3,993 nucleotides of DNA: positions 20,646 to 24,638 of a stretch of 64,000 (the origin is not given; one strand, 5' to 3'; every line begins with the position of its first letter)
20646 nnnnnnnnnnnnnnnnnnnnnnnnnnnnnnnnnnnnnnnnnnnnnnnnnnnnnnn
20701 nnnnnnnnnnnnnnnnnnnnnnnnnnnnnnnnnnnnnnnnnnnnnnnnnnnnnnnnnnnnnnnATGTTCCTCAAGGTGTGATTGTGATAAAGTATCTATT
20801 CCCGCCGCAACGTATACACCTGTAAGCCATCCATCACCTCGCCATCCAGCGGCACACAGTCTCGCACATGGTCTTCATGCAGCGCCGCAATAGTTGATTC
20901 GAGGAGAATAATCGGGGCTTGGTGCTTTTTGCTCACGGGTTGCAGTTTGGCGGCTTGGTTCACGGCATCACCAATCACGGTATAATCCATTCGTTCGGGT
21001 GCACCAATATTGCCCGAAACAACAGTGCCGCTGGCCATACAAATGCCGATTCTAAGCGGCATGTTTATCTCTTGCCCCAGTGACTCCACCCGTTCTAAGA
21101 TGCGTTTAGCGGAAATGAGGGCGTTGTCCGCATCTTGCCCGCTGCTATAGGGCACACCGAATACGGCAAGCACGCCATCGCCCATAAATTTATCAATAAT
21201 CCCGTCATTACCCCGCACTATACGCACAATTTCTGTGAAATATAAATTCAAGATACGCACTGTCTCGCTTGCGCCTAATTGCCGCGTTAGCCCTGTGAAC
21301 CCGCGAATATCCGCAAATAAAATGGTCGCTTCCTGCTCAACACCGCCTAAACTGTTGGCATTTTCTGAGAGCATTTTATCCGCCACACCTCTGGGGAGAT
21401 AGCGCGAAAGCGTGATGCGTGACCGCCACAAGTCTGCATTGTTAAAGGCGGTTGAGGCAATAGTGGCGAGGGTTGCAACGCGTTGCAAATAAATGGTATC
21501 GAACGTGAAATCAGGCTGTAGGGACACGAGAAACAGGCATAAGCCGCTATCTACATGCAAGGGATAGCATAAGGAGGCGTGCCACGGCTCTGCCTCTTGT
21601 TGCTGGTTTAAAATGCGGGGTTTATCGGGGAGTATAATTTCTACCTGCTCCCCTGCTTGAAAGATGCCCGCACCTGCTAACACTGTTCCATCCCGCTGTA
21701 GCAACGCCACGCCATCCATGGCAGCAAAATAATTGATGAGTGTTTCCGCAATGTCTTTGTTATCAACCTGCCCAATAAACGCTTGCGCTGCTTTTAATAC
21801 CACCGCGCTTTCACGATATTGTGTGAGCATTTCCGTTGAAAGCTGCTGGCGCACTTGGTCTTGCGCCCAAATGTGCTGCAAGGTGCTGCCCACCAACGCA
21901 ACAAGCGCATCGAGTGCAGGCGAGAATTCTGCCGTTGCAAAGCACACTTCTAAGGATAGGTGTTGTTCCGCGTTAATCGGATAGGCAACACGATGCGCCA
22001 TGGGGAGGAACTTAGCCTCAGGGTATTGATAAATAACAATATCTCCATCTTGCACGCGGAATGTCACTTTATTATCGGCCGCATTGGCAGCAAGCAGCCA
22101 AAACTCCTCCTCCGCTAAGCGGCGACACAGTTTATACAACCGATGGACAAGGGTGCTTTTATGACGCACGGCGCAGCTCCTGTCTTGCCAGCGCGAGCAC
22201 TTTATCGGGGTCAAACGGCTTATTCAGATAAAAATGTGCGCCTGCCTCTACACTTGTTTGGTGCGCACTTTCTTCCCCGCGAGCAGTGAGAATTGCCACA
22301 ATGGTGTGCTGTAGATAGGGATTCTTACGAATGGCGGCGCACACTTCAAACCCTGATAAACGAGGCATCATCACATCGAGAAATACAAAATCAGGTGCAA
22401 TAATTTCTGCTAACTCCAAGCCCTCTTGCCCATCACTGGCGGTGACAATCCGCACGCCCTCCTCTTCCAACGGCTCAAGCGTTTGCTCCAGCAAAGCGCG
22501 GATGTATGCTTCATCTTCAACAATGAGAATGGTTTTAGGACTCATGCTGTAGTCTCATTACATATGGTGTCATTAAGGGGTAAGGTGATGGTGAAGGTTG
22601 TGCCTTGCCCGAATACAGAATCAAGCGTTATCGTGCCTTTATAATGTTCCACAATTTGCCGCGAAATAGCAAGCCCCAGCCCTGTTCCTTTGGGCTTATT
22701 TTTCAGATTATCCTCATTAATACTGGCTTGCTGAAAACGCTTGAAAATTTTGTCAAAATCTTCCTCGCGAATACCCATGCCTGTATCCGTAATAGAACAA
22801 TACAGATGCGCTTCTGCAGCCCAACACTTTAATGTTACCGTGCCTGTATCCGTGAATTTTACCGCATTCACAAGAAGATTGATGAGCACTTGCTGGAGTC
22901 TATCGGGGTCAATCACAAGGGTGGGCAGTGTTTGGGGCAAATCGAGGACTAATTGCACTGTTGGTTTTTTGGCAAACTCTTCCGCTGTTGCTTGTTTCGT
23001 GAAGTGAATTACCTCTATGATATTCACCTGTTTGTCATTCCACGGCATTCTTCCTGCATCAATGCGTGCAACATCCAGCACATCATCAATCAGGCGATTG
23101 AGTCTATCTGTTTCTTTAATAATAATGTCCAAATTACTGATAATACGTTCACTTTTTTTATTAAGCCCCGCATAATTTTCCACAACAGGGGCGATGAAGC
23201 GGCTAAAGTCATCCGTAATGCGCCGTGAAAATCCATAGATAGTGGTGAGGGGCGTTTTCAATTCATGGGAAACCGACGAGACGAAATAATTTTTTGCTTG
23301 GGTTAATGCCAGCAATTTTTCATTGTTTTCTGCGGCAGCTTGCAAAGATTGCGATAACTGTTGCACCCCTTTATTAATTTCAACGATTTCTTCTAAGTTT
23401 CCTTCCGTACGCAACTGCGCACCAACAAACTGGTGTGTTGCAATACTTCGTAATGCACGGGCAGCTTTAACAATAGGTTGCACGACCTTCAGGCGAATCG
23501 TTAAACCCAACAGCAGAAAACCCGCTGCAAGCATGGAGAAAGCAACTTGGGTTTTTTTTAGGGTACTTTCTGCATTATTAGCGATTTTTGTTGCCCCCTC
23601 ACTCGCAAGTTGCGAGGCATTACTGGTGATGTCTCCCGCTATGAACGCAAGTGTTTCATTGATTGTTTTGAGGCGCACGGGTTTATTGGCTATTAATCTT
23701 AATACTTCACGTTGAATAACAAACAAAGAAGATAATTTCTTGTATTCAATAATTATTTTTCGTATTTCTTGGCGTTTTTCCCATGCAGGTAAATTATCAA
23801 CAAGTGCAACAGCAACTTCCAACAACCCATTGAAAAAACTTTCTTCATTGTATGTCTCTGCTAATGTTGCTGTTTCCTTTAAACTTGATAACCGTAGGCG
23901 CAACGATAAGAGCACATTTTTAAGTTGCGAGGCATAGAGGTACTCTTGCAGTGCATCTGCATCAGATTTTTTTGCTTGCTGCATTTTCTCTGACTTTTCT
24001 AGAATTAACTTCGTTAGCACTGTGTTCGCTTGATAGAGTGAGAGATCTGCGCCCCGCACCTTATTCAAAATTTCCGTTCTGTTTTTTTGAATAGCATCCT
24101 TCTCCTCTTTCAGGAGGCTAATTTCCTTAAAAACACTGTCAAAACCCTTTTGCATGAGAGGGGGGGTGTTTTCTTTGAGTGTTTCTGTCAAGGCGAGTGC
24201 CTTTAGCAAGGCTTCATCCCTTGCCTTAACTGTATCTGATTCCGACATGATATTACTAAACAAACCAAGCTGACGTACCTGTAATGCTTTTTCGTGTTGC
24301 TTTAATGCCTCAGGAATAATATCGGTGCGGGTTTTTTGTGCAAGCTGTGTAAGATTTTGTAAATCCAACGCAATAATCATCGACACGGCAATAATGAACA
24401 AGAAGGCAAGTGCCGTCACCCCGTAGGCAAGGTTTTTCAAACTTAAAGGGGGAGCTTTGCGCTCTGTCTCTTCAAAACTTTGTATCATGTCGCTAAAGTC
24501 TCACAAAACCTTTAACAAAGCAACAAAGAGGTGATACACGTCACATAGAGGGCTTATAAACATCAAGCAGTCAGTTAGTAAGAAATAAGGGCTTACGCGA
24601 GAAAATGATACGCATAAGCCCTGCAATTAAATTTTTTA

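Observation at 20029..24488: Four-gene operon: sensor kinase, lone receiver, GAF-type class III nucleotide cyclase, unknown 244-aa protein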

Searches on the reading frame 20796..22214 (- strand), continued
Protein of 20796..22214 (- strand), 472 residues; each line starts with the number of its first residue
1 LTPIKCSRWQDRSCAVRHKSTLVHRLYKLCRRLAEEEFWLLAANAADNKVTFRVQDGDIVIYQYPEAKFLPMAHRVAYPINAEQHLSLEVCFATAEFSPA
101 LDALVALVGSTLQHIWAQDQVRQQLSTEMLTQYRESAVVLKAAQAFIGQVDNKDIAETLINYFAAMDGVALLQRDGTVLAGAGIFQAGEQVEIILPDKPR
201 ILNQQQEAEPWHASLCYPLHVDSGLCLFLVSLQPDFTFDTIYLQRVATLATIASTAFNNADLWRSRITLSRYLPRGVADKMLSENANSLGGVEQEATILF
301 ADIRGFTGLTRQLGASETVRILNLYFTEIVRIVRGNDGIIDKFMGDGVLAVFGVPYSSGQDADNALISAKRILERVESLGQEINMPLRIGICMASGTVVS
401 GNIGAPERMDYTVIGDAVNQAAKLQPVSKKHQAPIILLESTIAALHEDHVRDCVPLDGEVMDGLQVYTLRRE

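Call 71: search_protein_families(library=padloc, proteins=[P0041, P0012, P0061, P0011], max_evalue=0.00001)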
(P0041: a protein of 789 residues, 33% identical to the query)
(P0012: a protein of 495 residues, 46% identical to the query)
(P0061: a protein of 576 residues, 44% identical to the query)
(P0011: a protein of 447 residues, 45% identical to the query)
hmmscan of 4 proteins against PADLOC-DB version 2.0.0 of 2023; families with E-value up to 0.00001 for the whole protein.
P0041 (789 aa): 10 families
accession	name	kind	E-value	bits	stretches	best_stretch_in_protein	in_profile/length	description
PDLC00734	PycC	-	4.9e-28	96.3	1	501-685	157-345/374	Pycsar cyclase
PDLC02367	PycC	-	3e-21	73.9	1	529-690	42-198/226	-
PDLC00766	PycC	-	2.8e-16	57.7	1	500-689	11-200/232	Pycsar cyclase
PDLC00765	PycC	-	1.4e-12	45.4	1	529-672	256-402/477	Pycsar cyclase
PDLC02368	PycC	-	2.3e-12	45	1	526-687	40-203/234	-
PDLC02370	PycC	-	5.3e-10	37.2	1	528-666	79-222/340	-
PDLC02366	PycC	-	1e-09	35.9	1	552-683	73-200/486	-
PDLC02369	PycC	-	1.5e-09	35.8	1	532-688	48-195/248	-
PDLC00762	PycC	-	1.2e-07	29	1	553-682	76-204/508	Pycsar cyclase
PDLC00764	PycC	-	3.7e-07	27.4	1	528-665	92-236/449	Pycsar cyclase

P0012 (495 aa): 8 families
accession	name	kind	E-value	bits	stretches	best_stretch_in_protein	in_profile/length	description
PDLC00734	PycC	-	2.7e-27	93.9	1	215-383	158-327/374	Pycsar cyclase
PDLC02367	PycC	-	7.1e-18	62.9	1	238-382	38-179/226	-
PDLC00766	PycC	-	6.5e-12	43.4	1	239-383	39-183/232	Pycsar cyclase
PDLC02368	PycC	-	1e-11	42.9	1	239-390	40-192/234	-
PDLC02370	PycC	-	1.2e-07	29.4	1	244-381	82-224/340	-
PDLC00765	PycC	-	1.4e-07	29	1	243-382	257-399/477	Pycsar cyclase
PDLC00764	PycC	-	1.7e-06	25.2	1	244-378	95-236/449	Pycsar cyclase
PDLC02369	PycC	-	8.6e-06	23.5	0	244-381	47-177/248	-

P0061 (576 aa): 7 families
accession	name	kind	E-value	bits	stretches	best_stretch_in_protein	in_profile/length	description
PDLC00734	PycC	-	2.1e-25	87.6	1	289-495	157-359/374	Pycsar cyclase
PDLC02367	PycC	-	9.2e-18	62.5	1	314-459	39-181/226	-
PDLC00766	PycC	-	7.5e-12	43.2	1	316-458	41-183/232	Pycsar cyclase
PDLC00765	PycC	-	1.3e-08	32.4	1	317-455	256-397/477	Pycsar cyclase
PDLC02368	PycC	-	8.5e-08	30.1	1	316-461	42-188/234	-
PDLC02370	PycC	-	2.3e-06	25.2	1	322-452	85-220/340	-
PDLC02366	PycC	-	4.2e-06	24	1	275-452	235-415/486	-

P0011 (447 aa): 11 families
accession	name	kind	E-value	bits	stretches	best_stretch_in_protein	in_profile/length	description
PDLC00734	PycC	-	3e-25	87.1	1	238-428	155-349/374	Pycsar cyclase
PDLC02367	PycC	-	1.6e-23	81.3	1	264-429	38-198/226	-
PDLC00766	PycC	-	1.9e-17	61.5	1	265-430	39-202/232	Pycsar cyclase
PDLC00765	PycC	-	2.2e-14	51.4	1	268-431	256-420/477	Pycsar cyclase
PDLC02369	PycC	-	6.2e-13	46.9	1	267-424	44-192/248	-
PDLC02368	PycC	-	9.6e-13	46.3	1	265-426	40-203/234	-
PDLC00764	PycC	-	4.5e-12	43.6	1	270-409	95-241/449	Pycsar cyclase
PDLC02366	PycC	-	8.7e-11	39.4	1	273-426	49-204/486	-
PDLC02370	PycC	-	3.6e-10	37.7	1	271-410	83-227/340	-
PDLC00762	PycC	-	1.5e-08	32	1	274-421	58-204/508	Pycsar cyclase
PDLC00763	PycC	-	9.2e-07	26.5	1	234-424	19-208/268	Pycsar cyclase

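Call 85: find_encoding_contigs(protein=P0007, flank=6000, max_places=3)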
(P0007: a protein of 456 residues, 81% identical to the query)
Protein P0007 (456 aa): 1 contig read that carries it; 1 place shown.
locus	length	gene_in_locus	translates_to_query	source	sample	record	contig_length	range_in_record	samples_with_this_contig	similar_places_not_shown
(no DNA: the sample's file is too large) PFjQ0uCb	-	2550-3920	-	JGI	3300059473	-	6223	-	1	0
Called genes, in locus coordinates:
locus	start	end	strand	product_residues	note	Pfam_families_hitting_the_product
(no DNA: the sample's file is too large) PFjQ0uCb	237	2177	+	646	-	PF00512:HisKA, PF02518:HATPase_c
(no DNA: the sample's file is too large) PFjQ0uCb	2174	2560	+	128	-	PF00072:Response_reg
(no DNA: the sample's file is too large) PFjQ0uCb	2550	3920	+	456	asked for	PF00211:Guanylate_cyc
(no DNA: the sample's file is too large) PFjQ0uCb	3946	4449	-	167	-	PF06347:SH3_4, PF08239:SH3_3 (weak), PF06347:SH3_4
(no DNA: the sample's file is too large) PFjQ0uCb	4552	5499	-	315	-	-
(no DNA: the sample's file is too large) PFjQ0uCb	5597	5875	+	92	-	-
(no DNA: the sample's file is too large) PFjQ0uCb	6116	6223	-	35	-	?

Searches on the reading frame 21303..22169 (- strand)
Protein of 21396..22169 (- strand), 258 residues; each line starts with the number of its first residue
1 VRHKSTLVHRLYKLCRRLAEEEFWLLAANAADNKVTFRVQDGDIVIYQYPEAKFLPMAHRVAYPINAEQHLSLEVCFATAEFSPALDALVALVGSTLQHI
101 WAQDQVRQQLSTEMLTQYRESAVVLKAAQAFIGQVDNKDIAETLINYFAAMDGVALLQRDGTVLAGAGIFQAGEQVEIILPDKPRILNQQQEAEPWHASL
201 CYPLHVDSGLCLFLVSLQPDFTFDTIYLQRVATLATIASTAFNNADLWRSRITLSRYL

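Call 37: find_related_loci(query=A4, collection=genome_contigs, flank=8000)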
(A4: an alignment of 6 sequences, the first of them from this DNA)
Query A4 (289 aa) in genome_contigs; peptide patterns used: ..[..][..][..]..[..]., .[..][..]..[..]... (x = any residue, [..] = any of these).
106 stretches matched a pattern; 3 encode a relative of the query (tblastn E <= 1e-3); 3 distinct loci.
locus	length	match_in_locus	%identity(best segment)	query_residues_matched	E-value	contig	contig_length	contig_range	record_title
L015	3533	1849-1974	48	249-289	1e-6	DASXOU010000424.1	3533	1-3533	MAG TPA_asm: Polyangia bacterium isolate SMAG_U5390 k141_2654616, whole genome shotgun sequence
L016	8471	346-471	48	249-289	1e-6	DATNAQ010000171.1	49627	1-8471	MAG TPA_asm: Polyangia bacterium isolate SMAG_U11165 k141_1476658, whole genome shotgun sequence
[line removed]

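Call 60: search_protein_families(library=pfam, proteins=[window:21396-22169:-], max_evalue=10)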
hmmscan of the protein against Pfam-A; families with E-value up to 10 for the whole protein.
seq(258 aa): 1 family
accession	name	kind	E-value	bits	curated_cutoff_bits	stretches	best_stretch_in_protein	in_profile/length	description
PF13185.12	GAF_2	-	0.0038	17.9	28.6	1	113-242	6-135/136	GAF domain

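Call 84: find_related_loci(query=A4, collection=metagenome_contigs, flank=6000)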
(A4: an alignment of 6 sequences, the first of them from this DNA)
Query A4 (289 aa) in metagenome_contigs; peptide patterns used: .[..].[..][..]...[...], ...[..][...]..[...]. (x = any residue, [..] = any of these).
203 stretches matched a pattern, but none encodes a relative of the query by tblastn (E <= 1e-3).

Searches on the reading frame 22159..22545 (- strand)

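Call 3: search_protein_families(library=pfam, proteins=[window:22159-22545:-], max_evalue=0.01)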
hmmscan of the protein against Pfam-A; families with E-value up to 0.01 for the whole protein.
window:22159-22545:- (128 aa): 1 family
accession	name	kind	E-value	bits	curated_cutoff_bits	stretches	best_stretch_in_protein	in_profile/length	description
PF00072.30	Response_reg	-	4.8e-26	91.5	30.2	1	6-119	1-109/111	Response regulator receiver domain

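Call 4: search_protein_families(library=ncbifam, proteins=[window:22159-22545:-], max_evalue=0.01)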
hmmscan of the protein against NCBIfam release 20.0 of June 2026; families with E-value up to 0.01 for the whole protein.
window:22159-22545:- (128 aa): 100 families (the best 25 are shown)
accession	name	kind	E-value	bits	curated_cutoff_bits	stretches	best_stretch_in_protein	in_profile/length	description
TIGR02154.1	PhoB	equivalog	2.6e-24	85.8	296.2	1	4-127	3-123/226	phosphate regulon transcriptional regulator PhoB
NF045944.1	ResRegRpaBCyano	equivalog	4.7e-23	81.8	330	1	7-126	1-114/229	response regulator transcription factor RpaB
NF041733.1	resp_reg_CseB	equivalog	3.7e-22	78.8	350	1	5-128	2-119/228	two-component system response regulator CseB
NF040534.1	resp_reg_YycF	equivalog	4.1e-21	75.3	340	1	4-127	1-118/231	response regulator YycF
NF007135.0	PRK09581.1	equivalog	6.9e-21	74.6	474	1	5-116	4-112/457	PleD family two-component system response regulator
NF008296.0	PRK11083.1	equivalog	1.6e-20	73.5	273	1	2-127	2-121/228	two-component system response regulator CreB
NF040689.1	MtrAB_MtrA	equivalog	1.9e-20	73.2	300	1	6-127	1-116/219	MtrAB system response regulator MtrA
TIGR01387.1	cztR_silR_copR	subfamily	1.5e-19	70.6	279.2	1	6-127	1-117/218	heavy metal response regulator transcription factor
NF041866.1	EpsW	equivalog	5.6e-19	68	200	1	4-125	6-126/131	exopolysaccharide biosynthesis response regulator EpsW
NF053854.1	RespRegPhoBBctds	equivalog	6.5e-19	68.2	270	1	6-127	1-118/225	two-component system response regulator PhoB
NF047465.1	hybrid_HK_LvrA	exception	6.9e-19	67.3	1200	1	5-121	469-581/819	hybrid histidine kinase/response regulator LvrA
NF007005.1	PRK09468.1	equivalog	7.3e-19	68.1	331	1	4-127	4-122/237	osmolarity response regulator transcription factor OmpR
NF033117.2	vanR_ACDEGLN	exception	1.2e-18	67.5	350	1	6-126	1-115/226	VanR-ABDEGLN family response regulator transcription factor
NF033120.0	vanR_FM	exception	2.4e-18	66.6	460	1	3-127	3-121/231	vancomycin resistance response regulator transcription factor, VanR-F/VanR-M family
NF012227.0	AdeR_RR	equivalog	4e-18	65.7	340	1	3-127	11-129/239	efflux system response regulator transcription factor AdeR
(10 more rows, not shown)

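Call 69: search_protein_families(library=padloc, proteins=[window:22159-22545:-], max_evalue=0.01)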
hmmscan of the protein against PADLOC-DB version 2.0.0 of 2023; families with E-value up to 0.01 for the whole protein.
window:22159-22545:- (128 aa): 2 families
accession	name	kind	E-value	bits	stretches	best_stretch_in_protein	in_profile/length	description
PDLC00405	SduA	-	1.1e-05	23.2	1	4-65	7-65/323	DUF4263 domain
PDLC04725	PDC-M60B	-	0.00079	17.3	1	1-62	1-61/158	-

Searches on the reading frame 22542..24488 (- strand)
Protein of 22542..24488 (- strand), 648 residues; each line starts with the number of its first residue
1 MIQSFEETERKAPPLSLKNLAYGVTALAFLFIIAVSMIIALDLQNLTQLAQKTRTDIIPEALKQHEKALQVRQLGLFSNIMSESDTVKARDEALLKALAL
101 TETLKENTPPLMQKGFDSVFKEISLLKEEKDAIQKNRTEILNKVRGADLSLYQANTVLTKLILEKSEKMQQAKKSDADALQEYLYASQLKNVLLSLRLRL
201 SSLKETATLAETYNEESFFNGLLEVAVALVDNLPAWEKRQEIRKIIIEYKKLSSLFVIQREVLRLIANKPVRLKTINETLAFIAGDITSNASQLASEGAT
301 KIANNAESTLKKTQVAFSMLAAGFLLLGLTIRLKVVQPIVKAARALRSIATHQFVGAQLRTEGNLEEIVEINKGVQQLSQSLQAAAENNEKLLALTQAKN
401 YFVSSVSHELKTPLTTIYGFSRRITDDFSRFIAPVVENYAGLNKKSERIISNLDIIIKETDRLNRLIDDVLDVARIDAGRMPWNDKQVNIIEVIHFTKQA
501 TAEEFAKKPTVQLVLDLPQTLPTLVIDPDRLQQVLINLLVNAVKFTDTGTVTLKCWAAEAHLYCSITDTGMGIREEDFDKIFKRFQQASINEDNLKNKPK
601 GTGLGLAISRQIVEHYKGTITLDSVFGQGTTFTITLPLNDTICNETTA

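Call 3: search_protein_families(library=pfam, proteins=[window:22542-24488:-], max_evalue=0.01)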
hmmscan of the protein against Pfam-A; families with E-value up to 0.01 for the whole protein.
window:22542-24488:- (648 aa): 5 families
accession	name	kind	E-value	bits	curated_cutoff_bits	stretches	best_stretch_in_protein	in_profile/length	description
PF02518.31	HATPase_c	-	5.8e-29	101.2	26.4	1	527-639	2-110/111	Histidine kinase-, DNA gyrase B-, and HSP90-like ATPase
PF00512.31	HisKA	-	2.6e-16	59.8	26.9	1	398-479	1-66/66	His Kinase A (phospho-acceptor) domain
PF13589.12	HATPase_c_3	-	0.00095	19.6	25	1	532-607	4-80/137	Histidine kinase-, DNA gyrase B-, and HSP90-like ATPase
PF13581.12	HATPase_c_2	-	0.003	18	27.4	1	539-616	40-112/127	Histidine kinase-like ATPase domain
PF14501.12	HATPase_c_5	-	0.0041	17.5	22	0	534-624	9-90/102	GHKL domain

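Call 4: search_protein_families(library=ncbifam, proteins=[window:22542-24488:-], max_evalue=0.01)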
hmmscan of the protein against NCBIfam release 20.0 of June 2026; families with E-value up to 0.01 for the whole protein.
window:22542-24488:- (648 aa): 82 families (the best 25 are shown)
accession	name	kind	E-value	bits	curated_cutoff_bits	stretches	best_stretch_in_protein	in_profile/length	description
NF046044.1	PnpS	equivalog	4.4e-53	180.7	400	1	394-637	165-390/390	two-component system histidine kinase PnpS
NF038297.2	hybrid_HK_HrmK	equivalog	6.2e-51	173.7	725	1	368-641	204-460/607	hybrid histidine kinase/response regulator HrmK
NF033092.0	HK_WalK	equivalog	3.3e-48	164.7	725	1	397-638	370-594/594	cell wall metabolism sensor histidine kinase WalK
NF047874.1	MASE3_PAS_HK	subfamily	8.8e-48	163.5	560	1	373-642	379-629/655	MASE3 domain-containing sensor histidine kinase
TIGR02956.1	TMAO_torS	equivalog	5.3e-46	157.2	676.5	1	395-642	460-686/967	TMAO reductase system sensor histidine kinase/response regulator TorS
NF040691.1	MtrAB_MtrB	equivalog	2.5e-45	155.4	450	1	308-639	188-493/507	MtrAB system histidine kinase MtrB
TIGR02966.1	phoR_proteo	equivalog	7.9e-44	150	334.2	1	382-635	97-332/333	phosphate regulon sensor histidine kinase PhoR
NF011874.0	PRK15347.1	equivalog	2.2e-41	141.9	852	1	373-642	375-618/921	two component system sensor kinase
NF008302.0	PRK11091.1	equivalog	4.3e-41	140.9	838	1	388-639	272-506/779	aerobic respiration two-component sensor histidine kinase ArcB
NF041210.1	his_kin_PieS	equivalog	6.2e-41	140.9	850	1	336-638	192-470/474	two component system sensor histidine kinase PieS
NF008468.0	PRK11360.1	equivalog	4e-40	137.8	646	1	402-640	399-610/616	two-component system sensor histidine kinase AtoS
NF008318.0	PRK11107.1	equivalog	2.3e-37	128.6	890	1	397-640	291-520/920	two-component sensor histidine kinase BarA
NF041947.1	LuxQ_Vibrio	equivalog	2.3e-37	128.4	1200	1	370-642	443-700/843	quorum-sensing autoinducer 2 sensor kinase/phosphatase LuxQ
NF006800.0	PRK09303.1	equivalog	7.2e-37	127.2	342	1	371-639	123-378/383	histidine kinase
NF008099.0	PRK10841.1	equivalog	8.2e-37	126.4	920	1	371-640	446-692/949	two-component system sensor histidine kinase RcsC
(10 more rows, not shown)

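Call 69: search_protein_families(library=padloc, proteins=[window:22542-24488:-], max_evalue=0.01)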
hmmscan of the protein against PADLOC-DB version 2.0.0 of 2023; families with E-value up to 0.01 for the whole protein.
window:22542-24488:- (648 aa): 0 families

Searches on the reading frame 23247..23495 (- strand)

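Call 60: search_protein_families(library=pfam, proteins=[window:23247-23495:-], max_evalue=10)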
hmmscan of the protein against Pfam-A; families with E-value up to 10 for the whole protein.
seq(83 aa): 5 families
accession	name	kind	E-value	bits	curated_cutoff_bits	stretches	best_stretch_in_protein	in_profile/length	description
PF00512.31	HisKA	-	0.00029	21.3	26.9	1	67-83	1-17/66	His Kinase A (phospho-acceptor) domain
PF08650.15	DASH_Dad4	-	0.027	14.9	29.8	1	37-80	20-63/71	DASH complex subunit Dad4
PF05073.17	Baculo_p24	-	0.032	14.6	21.3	1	14-80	89-154/160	Baculovirus P24 capsid protein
PF22755.2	E217_gp28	-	0.069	13.8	27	1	19-76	9-66/110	E217 collar protein gp28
PF13702.11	Lysozyme_like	-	0.094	12.7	25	1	39-70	62-93/165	Lysozyme-like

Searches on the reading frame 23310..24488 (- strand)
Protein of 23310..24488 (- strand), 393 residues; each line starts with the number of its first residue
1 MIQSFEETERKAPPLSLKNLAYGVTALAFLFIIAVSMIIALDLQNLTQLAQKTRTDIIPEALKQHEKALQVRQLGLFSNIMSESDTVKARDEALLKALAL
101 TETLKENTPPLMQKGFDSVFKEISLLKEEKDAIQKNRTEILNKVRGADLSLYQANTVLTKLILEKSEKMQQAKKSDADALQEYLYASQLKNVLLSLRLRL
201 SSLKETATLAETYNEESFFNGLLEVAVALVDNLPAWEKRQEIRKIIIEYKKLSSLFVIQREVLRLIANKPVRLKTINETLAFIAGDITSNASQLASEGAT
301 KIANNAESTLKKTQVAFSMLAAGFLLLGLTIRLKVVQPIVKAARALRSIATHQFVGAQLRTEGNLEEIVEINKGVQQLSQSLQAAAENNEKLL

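Call 61: find_homologous_proteins(query=window:23310-24488:-)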
Query seq(393 aa) (393 aa): 4 proteins with E <= 0.001 among 8000 candidates.
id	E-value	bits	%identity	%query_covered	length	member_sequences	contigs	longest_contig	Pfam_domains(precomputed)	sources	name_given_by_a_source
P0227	6.2e-233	790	100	100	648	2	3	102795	PF02518.32,PF00512.32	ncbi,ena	-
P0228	9.2e-195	665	86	99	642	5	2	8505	PF02518.32,PF00512.32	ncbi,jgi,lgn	jgi:signal transduction histidine kinase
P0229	2.3e-133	463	60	100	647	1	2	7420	PF02518.32,PF00512.32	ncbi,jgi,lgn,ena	jgi:signal transduction histidine kinase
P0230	1.7e-129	450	59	100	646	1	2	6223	PF02518.32,PF00512.32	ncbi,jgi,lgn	jgi:signal transduction histidine kinase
